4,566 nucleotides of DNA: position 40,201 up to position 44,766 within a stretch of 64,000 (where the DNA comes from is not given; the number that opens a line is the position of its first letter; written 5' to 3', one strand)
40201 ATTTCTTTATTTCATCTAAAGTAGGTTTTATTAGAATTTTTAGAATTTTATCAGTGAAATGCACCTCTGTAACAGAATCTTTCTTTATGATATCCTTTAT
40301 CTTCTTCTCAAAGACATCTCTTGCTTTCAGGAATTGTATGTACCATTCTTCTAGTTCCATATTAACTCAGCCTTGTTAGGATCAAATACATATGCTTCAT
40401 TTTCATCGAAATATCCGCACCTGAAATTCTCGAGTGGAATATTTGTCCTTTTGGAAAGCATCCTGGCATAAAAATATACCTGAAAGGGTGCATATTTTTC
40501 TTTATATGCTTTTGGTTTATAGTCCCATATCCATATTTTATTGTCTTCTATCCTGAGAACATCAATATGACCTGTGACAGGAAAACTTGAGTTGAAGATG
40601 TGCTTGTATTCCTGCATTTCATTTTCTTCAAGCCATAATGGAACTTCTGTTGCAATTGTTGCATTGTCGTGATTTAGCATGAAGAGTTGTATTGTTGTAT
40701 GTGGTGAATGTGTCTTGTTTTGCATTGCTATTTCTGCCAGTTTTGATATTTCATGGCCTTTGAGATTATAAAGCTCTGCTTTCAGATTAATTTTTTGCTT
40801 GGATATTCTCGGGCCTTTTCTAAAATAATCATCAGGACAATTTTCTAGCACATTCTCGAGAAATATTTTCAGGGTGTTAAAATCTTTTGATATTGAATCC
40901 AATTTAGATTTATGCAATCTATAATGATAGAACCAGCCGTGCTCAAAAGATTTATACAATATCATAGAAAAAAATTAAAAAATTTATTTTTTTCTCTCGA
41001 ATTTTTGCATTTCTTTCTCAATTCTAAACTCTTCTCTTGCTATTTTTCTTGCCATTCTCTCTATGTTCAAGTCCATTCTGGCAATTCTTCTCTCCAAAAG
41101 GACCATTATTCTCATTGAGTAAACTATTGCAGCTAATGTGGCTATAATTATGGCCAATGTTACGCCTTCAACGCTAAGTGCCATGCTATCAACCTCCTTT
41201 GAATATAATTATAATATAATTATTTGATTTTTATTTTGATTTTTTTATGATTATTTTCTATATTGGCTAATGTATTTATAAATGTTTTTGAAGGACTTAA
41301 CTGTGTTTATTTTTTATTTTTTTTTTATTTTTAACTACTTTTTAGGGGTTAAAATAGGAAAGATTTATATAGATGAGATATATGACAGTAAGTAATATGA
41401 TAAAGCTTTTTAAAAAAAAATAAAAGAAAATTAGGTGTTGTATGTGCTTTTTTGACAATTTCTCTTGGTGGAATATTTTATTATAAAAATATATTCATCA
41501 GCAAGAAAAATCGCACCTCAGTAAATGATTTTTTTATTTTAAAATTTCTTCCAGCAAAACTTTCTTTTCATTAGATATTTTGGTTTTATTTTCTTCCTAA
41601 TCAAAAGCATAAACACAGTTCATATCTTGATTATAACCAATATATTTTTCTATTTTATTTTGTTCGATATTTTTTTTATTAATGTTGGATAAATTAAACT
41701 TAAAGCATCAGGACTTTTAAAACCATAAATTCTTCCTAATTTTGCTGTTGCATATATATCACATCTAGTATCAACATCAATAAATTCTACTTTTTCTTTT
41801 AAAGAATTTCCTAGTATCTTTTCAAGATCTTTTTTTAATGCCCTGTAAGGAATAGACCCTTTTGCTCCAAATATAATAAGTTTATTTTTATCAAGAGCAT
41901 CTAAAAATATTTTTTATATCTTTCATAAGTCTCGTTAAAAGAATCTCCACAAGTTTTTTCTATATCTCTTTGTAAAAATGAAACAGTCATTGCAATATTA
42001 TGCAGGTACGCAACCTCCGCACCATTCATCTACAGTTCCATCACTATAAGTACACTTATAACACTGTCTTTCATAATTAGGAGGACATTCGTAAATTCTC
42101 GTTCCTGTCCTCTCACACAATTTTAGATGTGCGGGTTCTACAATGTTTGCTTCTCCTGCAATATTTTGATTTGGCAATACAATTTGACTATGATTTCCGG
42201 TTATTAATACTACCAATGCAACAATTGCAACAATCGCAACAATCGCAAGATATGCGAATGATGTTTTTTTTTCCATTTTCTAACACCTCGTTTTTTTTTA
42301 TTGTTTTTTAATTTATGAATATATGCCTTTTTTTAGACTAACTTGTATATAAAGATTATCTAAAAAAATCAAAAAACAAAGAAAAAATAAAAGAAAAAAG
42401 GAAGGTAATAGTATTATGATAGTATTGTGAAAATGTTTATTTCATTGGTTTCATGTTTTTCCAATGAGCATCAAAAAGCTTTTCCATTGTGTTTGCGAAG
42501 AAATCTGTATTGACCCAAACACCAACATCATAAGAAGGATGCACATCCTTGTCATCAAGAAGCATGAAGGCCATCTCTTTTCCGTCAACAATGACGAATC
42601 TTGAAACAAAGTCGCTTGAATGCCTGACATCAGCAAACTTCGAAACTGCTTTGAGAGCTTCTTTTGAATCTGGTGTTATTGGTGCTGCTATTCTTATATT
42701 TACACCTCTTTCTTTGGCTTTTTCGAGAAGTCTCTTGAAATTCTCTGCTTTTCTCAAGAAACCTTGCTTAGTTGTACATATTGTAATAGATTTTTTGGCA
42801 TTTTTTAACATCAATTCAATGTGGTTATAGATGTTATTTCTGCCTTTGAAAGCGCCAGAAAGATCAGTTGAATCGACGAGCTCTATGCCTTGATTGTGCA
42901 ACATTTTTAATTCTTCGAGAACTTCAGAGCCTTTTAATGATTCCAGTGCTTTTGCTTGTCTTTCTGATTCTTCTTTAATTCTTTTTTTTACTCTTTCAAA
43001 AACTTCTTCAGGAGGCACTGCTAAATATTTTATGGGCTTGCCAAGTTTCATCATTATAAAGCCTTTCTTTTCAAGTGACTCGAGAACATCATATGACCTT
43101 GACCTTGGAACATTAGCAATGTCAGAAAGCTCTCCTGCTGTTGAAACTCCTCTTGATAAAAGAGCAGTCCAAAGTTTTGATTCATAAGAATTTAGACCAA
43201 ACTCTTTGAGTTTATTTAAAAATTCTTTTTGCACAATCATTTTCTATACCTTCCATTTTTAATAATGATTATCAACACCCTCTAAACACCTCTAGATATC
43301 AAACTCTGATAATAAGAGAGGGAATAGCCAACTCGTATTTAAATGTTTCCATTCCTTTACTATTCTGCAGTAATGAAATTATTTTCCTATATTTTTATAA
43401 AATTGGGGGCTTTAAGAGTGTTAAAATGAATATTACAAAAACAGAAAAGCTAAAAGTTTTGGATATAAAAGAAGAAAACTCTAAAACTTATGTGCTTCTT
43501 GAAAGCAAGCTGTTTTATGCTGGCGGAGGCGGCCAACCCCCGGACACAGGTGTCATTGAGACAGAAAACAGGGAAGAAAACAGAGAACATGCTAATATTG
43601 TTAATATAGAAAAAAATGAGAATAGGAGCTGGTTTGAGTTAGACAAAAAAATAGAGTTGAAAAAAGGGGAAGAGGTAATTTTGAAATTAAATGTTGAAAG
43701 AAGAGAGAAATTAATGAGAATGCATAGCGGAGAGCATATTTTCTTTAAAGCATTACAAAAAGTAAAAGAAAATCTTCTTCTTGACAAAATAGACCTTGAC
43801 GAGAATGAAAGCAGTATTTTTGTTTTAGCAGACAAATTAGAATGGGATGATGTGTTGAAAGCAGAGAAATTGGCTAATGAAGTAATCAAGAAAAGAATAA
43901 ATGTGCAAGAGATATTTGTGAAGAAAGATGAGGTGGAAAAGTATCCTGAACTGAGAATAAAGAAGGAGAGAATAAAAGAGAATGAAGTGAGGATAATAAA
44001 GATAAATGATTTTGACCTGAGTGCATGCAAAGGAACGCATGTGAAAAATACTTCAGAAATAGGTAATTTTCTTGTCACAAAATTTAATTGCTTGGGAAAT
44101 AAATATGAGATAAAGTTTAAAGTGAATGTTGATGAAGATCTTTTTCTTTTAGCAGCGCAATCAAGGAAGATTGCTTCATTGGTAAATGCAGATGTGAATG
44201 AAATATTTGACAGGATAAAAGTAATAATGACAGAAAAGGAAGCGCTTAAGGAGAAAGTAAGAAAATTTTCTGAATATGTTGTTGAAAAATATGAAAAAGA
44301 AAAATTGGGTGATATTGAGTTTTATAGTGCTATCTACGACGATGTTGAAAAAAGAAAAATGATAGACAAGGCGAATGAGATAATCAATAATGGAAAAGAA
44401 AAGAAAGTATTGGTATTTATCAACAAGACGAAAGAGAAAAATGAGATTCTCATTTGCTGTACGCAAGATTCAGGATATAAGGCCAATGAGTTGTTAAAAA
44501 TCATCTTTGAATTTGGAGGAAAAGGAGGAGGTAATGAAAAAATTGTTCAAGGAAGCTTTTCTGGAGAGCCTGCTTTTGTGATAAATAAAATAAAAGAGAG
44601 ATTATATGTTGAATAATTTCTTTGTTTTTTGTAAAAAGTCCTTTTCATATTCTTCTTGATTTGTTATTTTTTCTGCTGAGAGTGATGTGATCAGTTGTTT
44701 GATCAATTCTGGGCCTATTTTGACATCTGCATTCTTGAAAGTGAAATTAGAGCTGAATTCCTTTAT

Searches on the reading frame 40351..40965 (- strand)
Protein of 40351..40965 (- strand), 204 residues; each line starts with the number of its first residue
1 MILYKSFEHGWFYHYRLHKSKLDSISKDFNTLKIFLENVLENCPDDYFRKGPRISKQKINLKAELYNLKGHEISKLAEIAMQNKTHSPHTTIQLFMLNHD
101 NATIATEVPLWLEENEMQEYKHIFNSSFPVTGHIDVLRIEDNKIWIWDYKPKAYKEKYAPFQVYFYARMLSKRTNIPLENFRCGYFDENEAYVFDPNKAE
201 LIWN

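Call 29: search_protein_families(library=pfam, proteins=[window:40351-40965:-], max_evalue=0.01)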
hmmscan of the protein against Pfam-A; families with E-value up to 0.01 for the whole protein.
window:40351-40965:- (204 aa): 2 families
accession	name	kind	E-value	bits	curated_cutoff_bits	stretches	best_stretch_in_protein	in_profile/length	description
PF12705.13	PDDEXK_1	-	1.7e-05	25.3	22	1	107-195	110-196/247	PD-(D/E)XK nuclease superfamily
PF01930.23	Cas_Cas4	-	0.0055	17.2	22.7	0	121-173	47-95/160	Domain of unknown function DUF83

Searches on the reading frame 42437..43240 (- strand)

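Call 29: search_protein_families(library=pfam, proteins=[window:42437-43240:-], max_evalue=0.01)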
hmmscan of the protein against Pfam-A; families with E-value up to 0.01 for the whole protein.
window:42437-43240:- (267 aa): 3 families
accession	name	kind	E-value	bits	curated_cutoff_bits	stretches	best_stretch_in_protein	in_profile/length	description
PF01978.25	TrmB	-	2.6e-21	75.7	25.6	1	11-78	1-68/68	Sugar-specific transcriptional regulator TrmB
PF11495.14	Regulator_TrmB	-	1.8e-08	34.4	22.2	1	132-262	6-131/233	Archaeal transcriptional regulator TrmB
PF13091.12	PLDc_2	-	0.0011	19.2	27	1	144-188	4-45/132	PLD-like domain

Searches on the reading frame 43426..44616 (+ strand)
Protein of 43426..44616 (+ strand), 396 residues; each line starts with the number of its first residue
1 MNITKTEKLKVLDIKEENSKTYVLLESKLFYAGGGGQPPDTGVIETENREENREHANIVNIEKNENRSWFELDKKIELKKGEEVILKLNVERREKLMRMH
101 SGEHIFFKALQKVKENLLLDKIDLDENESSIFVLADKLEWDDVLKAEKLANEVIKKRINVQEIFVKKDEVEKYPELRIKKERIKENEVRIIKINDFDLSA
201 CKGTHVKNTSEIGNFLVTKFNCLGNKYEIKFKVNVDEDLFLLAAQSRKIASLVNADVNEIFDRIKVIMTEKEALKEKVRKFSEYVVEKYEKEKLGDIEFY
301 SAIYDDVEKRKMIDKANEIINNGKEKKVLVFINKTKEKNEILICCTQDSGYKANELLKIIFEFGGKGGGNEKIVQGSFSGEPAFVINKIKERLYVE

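Call 29: search_protein_families(library=pfam, proteins=[window:43426-44616:+], max_evalue=0.01)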
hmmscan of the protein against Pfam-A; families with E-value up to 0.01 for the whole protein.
window:43426-44616:+ (396 aa): 3 families
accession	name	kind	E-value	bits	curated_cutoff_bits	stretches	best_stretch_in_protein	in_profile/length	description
PF07973.19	tRNA_SAD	-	3.6e-11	43.3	24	1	188-219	1-32/44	Threonyl and Alanyl tRNA synthetase second additional domain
PF01411.24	tRNA-synt_2c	-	1.2e-07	31.1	30.3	1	10-90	474-550/552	tRNA synthetases class II (A)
PF02272.25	DHHA1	-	2e-05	25.4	25.9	1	305-380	10-85/102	DHHA1 domain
